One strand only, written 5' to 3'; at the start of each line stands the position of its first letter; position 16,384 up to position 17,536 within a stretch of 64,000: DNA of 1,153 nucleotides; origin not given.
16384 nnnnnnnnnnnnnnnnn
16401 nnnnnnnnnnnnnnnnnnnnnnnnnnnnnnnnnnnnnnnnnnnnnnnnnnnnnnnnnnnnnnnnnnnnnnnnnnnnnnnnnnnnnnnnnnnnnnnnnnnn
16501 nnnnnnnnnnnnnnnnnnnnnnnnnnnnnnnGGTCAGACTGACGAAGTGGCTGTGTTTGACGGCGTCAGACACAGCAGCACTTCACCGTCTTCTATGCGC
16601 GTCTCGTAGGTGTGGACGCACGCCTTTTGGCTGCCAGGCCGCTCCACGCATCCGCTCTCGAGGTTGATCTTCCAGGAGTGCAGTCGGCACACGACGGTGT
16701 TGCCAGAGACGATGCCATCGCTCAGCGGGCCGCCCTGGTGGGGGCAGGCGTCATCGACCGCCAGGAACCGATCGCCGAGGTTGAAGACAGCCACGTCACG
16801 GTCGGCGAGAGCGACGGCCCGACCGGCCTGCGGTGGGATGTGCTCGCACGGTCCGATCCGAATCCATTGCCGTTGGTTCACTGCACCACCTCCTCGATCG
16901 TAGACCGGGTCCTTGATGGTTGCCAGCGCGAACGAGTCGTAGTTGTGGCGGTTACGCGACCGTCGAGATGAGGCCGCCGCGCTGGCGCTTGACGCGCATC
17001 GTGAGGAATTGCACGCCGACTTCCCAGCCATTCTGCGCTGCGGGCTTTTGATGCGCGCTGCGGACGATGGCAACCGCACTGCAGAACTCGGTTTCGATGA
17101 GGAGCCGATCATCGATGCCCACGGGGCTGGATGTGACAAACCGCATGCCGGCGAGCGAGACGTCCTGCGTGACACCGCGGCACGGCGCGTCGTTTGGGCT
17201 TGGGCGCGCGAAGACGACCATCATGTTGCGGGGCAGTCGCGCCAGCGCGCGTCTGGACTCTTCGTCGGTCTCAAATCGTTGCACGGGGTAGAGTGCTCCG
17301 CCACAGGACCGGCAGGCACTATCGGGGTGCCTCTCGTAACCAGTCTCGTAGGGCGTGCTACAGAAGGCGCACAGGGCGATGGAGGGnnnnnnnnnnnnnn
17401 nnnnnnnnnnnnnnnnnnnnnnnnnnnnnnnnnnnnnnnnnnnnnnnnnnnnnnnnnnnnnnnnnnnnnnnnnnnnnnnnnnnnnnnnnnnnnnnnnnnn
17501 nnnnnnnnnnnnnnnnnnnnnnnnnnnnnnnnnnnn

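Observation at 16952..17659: J-domain / zinc-ribbon / PilZ fusion: possible c-di-GMP-responsive Hsp70 co-chaperone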

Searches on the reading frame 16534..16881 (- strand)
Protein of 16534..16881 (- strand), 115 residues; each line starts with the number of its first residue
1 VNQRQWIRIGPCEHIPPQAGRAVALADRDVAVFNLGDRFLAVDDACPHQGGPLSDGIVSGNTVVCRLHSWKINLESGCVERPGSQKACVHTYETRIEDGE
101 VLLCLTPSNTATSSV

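Call 5: search_protein_families(library=pfam, proteins=[window:16534-16881:-], max_evalue=1)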
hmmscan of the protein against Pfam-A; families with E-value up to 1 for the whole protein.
window:16534-16881:- (115 aa): 3 families
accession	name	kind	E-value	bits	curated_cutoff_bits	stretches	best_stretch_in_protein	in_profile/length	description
PF00355.32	Rieske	-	6.5e-15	55.2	20.3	1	5-90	1-85/88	Rieske [2Fe-2S] domain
PF13806.12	Rieske_2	-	1.1e-11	45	27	1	5-102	1-102/104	Rieske-like [2Fe-2S] domain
PF22543.2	Rieske_4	-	2.7e-06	28.1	28.4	1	21-77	14-75/119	Soluble Rieske-type ferredoxin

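Call 6: search_protein_families(library=ncbifam, proteins=[window:16534-16881:-], max_evalue=1)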
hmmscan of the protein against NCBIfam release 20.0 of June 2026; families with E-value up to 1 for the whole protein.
window:16534-16881:- (115 aa): 8 families
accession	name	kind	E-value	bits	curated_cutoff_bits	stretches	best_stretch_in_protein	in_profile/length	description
TIGR02378.1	nirD_assim_sml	equivalog_domain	8.9e-23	80.4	74.65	1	5-103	1-103/105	nitrite reductase small subunit NirD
NF007422.0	PRK09965.1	equivalog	1.9e-16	60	113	1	11-107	8-102/106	bifunctional 3-phenylpropionate/cinnamic acid dioxygenase ferredoxin subunit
NF041683.1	ant_diox_AndAb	equivalog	1.8e-15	57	150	1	5-102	1-97/100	anthranilate 1,2-dioxygenase ferredoxin subunit AndAb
NF042948.2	3PPDioc_HcaC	equivalog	2.8e-11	43.6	150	1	12-104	9-101/105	3-phenylpropionate/cinnamic acid dioxygenase ferredoxin subunit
NF052579.1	BetMthstMoxSdmAMthl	equivalog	7.4e-09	35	600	1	14-80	26-93/351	4beta-methylsterol monooxygenase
TIGR02377.1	MocE_fam_FeS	subfamily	9e-08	32.1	136.15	1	26-103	22-99/101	MocE family 2Fe-2S type ferredoxin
NF007066.0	PRK09511.1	equivalog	0.00035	20.8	135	1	4-103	2-106/108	nitrite reductase small subunit NirD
NF041174.1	SDX_Thmprot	equivalog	0.12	12.6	170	1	27-82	24-79/109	sulredoxin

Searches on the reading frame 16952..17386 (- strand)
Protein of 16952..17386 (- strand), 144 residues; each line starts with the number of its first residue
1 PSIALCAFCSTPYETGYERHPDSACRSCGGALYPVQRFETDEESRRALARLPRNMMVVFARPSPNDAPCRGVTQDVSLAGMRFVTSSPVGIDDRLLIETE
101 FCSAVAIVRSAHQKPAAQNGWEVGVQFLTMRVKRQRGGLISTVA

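Call 47: search_protein_representatives(alignment_id=A3)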
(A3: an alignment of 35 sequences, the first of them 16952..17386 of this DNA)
Query: 35 sequences, 144 profile positions. Proteins with E-value up to 0.001 (for the whole library): 1196; up to 1e-10: 512; up to 1e-30: 76. The best 150 are listed.
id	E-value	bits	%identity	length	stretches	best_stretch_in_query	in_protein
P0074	1.1e-52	193.9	-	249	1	3-144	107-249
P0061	6.0e-50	185.0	-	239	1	3-144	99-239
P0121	4.2e-49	182.3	-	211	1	3-144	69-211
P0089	1.3e-47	177.5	-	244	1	3-143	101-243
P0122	5.0e-47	175.6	-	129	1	18-143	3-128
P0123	7.3e-44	165.3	-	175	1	2-144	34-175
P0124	7.7e-44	165.2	-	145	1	5-140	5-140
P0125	8.9e-44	165.0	-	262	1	2-143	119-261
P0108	8.7e-43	161.8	-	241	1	3-144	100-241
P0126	2.6e-41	157.0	-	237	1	3-144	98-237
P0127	1.7e-40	154.3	-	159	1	2-143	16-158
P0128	3.4e-40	153.4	-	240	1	4-142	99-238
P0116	5.4e-39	149.5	-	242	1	3-144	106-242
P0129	8.2e-39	148.9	-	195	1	4-144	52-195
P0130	2.6e-38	147.3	-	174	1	5-144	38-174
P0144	2.5e-35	137.6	-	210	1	4-144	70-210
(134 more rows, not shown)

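Call 50: search_solved_structures(query=A3, max_evalue=10, show_alignments=4)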
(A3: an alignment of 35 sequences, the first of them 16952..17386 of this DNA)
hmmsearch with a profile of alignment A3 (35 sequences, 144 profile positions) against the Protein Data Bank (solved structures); distinct sequences matched with E-value up to 10: 8.
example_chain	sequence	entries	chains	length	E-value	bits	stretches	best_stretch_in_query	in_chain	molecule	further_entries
1zu1_A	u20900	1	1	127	0.022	17.8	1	20-77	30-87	RNA binding protein ZFa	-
5ej1_A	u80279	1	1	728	0.049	16.6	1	38-86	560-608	Putative cellulose synthase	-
4hg6_A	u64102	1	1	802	0.06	16.3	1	38-86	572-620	Cellulose Synthase Subunit A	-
4p00_A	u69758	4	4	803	0.061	16.3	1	38-86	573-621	Cellulose Synthase A subunit | Cellulose Synthase subunit A | Putative cellulose synthase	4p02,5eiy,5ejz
4i86_A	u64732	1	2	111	0.11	15.5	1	43-84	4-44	Cellulose synthase 1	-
9v21_sC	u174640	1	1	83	0.42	13.6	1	5-34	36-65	Small ribosomal subunit protein eS27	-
9v1j_sC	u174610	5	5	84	0.43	13.6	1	5-34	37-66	Small ribosomal subunit protein eS27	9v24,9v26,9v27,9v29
8rdu_C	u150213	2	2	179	7.8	9.5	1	4-39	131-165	TniQ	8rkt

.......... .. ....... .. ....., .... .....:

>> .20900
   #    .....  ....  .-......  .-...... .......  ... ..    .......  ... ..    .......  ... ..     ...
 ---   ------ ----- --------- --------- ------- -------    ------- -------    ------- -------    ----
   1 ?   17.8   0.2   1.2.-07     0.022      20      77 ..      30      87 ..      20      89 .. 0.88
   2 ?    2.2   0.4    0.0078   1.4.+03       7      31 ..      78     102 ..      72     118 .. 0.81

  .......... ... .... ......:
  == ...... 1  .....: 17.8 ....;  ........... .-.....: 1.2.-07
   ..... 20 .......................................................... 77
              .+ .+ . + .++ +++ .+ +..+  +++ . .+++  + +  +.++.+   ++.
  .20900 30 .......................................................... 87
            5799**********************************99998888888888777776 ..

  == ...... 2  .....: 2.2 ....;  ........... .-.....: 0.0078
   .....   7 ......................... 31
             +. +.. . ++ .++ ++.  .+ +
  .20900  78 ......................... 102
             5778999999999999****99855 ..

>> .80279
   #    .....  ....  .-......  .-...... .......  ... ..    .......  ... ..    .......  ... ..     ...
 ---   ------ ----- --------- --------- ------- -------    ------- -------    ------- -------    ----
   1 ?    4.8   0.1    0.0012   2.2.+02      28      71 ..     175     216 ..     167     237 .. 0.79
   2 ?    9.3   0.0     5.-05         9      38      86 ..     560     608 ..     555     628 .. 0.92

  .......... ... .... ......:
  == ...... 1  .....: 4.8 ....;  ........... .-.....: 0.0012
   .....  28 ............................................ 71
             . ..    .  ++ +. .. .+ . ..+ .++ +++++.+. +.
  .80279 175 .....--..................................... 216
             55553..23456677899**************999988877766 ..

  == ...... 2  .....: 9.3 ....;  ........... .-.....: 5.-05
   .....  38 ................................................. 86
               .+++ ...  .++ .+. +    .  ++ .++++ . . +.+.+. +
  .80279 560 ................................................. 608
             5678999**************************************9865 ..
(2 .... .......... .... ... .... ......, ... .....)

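Call 55: find_encoding_contigs(protein=P0144, flank=2500, max_places=3)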
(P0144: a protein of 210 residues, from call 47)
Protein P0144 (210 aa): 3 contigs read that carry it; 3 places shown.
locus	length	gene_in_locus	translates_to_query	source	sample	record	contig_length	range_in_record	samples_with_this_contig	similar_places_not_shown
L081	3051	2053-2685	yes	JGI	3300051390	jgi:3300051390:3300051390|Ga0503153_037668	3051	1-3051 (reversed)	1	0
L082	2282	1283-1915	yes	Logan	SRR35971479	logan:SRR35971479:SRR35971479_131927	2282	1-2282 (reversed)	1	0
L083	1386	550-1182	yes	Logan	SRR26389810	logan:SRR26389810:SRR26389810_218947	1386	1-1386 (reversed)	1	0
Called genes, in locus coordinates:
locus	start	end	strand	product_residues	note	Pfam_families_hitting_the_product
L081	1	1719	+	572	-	?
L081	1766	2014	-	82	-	-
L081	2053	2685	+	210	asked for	-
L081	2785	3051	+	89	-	?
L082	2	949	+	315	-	?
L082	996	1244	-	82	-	-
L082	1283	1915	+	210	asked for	-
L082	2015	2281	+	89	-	?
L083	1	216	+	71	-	?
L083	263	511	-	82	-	-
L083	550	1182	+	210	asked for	-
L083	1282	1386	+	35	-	?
